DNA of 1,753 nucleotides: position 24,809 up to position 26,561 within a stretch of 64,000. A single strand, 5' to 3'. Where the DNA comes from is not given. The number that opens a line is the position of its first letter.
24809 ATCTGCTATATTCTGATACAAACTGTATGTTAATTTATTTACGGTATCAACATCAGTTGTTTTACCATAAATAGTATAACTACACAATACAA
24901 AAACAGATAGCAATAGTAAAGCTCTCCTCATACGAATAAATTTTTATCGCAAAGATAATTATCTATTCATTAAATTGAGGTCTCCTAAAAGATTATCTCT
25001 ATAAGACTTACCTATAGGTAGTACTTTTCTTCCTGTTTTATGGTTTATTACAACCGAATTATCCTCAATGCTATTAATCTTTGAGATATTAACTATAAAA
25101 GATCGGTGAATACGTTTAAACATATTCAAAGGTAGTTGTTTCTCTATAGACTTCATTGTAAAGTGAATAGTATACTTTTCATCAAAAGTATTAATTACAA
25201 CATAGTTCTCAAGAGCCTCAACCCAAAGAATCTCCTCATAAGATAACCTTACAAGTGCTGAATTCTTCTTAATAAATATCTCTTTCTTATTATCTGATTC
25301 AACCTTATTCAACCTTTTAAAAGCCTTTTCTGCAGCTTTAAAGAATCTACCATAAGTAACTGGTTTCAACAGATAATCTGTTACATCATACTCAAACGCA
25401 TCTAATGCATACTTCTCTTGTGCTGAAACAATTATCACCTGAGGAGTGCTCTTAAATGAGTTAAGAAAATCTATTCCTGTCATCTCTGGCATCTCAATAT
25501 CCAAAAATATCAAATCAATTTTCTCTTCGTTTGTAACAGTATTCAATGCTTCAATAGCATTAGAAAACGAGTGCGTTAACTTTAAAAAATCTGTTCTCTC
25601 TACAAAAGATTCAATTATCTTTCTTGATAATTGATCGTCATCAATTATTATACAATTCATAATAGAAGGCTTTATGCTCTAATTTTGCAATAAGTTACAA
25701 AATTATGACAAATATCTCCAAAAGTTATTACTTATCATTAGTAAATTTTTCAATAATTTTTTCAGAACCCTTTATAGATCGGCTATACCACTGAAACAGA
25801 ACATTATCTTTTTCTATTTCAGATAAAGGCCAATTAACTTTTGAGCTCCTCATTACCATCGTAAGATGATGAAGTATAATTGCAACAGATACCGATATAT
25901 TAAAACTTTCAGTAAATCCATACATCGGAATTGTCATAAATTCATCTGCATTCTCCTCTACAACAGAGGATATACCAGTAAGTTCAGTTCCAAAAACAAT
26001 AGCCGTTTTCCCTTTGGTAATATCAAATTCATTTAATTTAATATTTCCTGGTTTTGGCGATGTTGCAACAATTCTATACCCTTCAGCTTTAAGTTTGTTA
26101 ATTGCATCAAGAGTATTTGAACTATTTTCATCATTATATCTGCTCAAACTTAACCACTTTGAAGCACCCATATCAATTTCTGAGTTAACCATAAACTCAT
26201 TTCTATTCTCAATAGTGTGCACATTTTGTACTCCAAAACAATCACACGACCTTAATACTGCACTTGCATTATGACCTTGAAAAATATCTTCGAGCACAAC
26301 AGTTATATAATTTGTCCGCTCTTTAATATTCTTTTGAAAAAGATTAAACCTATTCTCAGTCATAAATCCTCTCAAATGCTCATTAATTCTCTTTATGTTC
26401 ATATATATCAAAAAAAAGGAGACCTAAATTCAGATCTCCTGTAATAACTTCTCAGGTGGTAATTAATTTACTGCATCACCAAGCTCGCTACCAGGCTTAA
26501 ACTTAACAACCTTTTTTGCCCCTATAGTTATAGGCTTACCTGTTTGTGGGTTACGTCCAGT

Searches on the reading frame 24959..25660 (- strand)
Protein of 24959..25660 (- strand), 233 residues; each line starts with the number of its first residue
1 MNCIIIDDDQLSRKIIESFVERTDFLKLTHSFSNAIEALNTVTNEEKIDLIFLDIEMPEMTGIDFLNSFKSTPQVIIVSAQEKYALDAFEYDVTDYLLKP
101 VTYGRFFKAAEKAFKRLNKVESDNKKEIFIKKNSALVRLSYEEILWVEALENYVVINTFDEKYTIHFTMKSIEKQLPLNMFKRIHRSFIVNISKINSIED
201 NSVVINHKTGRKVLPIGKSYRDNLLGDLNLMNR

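Call 82: search_protein_families(library=pfam, proteins=[window:24959-25660:-], max_evalue=0.0001)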
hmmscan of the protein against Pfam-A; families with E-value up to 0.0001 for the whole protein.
window:24959-25660:- (233 aa): 2 families
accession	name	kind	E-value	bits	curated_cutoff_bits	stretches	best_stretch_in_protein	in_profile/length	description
PF00072.30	Response_reg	-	2e-20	73.5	30.2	1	4-109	2-109/111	Response regulator receiver domain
PF04397.21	LytTR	-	7.9e-19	68.1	22.6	1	136-224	3-93/98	LytTr DNA-binding domain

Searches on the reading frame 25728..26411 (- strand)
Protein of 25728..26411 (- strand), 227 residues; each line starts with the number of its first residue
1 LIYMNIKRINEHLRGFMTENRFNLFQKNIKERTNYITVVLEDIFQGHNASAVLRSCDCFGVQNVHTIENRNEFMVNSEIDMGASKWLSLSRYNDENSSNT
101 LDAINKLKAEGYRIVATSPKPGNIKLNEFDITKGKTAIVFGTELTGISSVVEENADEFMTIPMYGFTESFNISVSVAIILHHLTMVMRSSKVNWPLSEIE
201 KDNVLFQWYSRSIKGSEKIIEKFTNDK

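Call 82: search_protein_families(library=pfam, proteins=[window:25728-26411:-], max_evalue=0.0001)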
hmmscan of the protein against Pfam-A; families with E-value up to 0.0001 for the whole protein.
window:25728-26411:- (227 aa): 1 family
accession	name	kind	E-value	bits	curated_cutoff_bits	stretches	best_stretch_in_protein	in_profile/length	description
PF00588.24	SpoU_methylase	-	4.5e-31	108.3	29.7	1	36-181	2-142/142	SpoU rRNA Methylase family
